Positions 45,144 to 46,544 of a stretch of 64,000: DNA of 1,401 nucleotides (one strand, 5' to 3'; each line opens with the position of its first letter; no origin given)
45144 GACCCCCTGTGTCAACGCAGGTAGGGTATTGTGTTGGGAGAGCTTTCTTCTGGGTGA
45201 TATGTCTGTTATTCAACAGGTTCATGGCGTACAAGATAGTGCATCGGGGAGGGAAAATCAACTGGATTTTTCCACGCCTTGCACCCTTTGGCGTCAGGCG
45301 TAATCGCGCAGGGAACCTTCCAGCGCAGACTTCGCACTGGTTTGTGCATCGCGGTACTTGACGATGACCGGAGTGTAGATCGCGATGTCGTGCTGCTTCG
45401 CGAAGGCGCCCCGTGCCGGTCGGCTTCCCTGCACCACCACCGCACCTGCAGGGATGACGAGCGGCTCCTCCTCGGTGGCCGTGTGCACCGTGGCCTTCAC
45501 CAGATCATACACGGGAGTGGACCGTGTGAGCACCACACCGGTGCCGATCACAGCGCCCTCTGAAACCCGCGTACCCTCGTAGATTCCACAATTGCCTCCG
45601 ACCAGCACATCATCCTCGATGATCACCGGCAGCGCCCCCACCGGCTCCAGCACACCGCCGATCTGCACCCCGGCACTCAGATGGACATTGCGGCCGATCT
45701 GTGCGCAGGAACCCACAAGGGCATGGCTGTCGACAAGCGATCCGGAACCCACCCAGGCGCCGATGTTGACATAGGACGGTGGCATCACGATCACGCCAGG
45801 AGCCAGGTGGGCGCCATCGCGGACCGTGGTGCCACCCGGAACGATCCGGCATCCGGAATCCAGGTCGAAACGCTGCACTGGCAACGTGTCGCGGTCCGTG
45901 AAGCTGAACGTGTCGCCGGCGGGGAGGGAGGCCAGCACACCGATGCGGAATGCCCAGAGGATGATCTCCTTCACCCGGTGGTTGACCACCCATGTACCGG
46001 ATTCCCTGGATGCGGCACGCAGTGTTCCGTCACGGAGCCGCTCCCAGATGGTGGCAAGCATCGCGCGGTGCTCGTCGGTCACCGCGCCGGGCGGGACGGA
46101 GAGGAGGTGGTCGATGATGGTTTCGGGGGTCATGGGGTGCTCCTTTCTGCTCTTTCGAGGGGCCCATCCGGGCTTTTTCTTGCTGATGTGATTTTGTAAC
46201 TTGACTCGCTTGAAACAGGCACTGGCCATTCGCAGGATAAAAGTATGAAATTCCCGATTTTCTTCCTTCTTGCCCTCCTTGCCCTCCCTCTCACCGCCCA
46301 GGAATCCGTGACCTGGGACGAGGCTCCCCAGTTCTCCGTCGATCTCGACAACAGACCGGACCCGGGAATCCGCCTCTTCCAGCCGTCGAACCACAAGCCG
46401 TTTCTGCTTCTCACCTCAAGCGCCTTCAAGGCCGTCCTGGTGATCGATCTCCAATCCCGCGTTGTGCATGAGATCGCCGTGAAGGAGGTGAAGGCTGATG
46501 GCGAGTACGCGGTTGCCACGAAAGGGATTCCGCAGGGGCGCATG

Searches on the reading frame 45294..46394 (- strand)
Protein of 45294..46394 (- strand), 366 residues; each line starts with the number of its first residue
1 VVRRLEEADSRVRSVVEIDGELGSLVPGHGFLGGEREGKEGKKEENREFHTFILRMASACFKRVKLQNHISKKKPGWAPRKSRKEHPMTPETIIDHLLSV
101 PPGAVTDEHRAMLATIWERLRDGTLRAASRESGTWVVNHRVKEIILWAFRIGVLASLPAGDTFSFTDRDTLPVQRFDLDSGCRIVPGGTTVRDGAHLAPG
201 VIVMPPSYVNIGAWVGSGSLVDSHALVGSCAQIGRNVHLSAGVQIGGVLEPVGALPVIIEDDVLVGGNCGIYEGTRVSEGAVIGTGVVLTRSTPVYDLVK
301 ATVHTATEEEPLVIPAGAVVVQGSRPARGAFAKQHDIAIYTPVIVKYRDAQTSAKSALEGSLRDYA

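Call 45: search_protein_families(library=pfam, proteins=[window:45294-46394:-], max_evalue=0.01)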
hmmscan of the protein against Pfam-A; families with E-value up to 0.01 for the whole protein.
window:45294-46394:- (366 aa): 4 families
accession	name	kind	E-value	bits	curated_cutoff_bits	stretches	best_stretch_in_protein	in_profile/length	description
PF14602.12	Hexapep_2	-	1.8e-11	44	27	1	256-291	1-34/34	Hexapeptide repeat of succinyl-transferase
PF00132.30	Hexapep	-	1.5e-10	40.8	27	2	257-291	2-36/36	Bacterial transferase hexapeptide (six repeats)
PF14805.11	THDPS_N_2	-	1.9e-07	31.6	25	1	104-151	20-67/67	Tetrahydrodipicolinate N-succinyltransferase N-terminal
PF25084.1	LbH_EIF2B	-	0.0016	18.8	54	0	205-292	14-102/105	EIF2B subunit epsilon LbH domain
